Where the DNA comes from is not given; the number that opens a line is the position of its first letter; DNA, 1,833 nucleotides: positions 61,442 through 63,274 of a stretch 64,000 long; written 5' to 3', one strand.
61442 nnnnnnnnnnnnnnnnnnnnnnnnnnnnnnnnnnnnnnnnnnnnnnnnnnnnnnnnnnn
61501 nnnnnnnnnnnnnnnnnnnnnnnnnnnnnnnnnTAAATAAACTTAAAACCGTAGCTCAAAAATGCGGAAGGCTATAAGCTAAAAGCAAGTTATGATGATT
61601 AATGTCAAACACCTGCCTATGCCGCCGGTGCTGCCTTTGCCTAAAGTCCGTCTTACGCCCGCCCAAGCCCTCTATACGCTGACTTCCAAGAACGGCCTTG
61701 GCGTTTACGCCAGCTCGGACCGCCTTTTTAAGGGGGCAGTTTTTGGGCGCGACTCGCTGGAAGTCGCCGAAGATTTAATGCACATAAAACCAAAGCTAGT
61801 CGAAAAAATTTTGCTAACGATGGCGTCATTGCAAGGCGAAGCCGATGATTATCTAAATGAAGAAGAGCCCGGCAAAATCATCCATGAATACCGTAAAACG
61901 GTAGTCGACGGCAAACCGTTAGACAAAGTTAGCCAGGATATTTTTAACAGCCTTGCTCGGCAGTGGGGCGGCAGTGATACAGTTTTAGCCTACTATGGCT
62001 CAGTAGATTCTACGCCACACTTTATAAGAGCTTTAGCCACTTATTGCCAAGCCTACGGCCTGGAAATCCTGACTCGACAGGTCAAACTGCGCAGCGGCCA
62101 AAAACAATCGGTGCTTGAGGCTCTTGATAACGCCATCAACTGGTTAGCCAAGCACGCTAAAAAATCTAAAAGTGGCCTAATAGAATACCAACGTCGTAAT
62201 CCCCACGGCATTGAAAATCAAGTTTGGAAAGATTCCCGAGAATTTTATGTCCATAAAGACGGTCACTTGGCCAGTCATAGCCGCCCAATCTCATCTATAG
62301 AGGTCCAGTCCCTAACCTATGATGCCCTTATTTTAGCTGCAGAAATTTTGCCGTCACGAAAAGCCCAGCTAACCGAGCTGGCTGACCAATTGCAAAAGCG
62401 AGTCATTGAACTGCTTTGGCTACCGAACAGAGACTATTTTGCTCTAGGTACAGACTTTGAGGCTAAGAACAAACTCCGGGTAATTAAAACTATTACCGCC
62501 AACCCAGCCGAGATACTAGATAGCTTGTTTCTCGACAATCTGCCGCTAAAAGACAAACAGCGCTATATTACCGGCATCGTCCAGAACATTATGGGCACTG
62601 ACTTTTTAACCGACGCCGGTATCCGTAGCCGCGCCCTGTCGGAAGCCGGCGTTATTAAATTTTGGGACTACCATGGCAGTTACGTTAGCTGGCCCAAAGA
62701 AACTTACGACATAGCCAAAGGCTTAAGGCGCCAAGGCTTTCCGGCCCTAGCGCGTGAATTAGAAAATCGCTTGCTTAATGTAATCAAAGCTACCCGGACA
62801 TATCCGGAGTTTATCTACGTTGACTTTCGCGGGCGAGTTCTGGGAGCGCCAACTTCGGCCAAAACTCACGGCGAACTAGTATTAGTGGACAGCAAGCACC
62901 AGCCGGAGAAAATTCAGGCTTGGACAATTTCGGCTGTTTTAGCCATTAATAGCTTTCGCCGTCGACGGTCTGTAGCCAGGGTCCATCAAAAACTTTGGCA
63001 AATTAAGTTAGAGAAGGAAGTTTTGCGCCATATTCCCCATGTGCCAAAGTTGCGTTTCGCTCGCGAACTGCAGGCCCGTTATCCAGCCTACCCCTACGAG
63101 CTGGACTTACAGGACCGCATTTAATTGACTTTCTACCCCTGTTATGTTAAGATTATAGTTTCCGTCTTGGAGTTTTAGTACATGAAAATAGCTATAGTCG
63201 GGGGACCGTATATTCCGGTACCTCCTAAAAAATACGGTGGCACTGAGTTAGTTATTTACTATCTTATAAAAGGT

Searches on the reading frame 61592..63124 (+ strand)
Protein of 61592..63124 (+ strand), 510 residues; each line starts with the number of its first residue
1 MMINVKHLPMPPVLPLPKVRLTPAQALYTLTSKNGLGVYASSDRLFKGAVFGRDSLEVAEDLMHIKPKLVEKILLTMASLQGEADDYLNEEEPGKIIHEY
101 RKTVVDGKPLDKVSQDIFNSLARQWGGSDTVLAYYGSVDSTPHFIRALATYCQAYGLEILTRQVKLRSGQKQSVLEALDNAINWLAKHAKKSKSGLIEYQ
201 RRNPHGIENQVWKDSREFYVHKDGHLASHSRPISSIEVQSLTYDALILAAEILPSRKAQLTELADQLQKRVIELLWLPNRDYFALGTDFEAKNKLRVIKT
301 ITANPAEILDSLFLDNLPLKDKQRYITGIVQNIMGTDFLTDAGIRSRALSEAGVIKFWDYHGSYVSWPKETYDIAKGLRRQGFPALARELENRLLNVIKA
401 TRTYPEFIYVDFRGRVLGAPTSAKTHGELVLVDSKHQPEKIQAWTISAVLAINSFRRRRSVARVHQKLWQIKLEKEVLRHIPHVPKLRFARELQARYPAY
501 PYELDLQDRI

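Call 7: search_protein_families(library=ncbifam, proteins=[window:61592-63124:+], max_evalue=0.00001)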
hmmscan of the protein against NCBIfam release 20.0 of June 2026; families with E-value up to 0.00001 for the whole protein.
window:61592-63124:+ (510 aa): 0 families

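Call 67: find_encoding_contigs(protein=window:61592-63124:+, flank=10000, max_places=2)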
Protein window:61592-63124:+ (510 aa): 1 contig read that carries it; 1 place shown.
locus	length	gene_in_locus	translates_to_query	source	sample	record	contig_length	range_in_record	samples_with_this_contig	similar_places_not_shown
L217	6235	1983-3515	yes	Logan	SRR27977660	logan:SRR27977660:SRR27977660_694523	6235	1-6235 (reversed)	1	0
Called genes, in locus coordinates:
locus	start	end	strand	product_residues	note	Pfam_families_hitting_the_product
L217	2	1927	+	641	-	?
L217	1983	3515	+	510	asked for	-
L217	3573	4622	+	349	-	PF13439:Glyco_transf_4, PF00534:Glycos_transf_1, PF13692:Glyco_trans_1_4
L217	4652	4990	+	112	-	-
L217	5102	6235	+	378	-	?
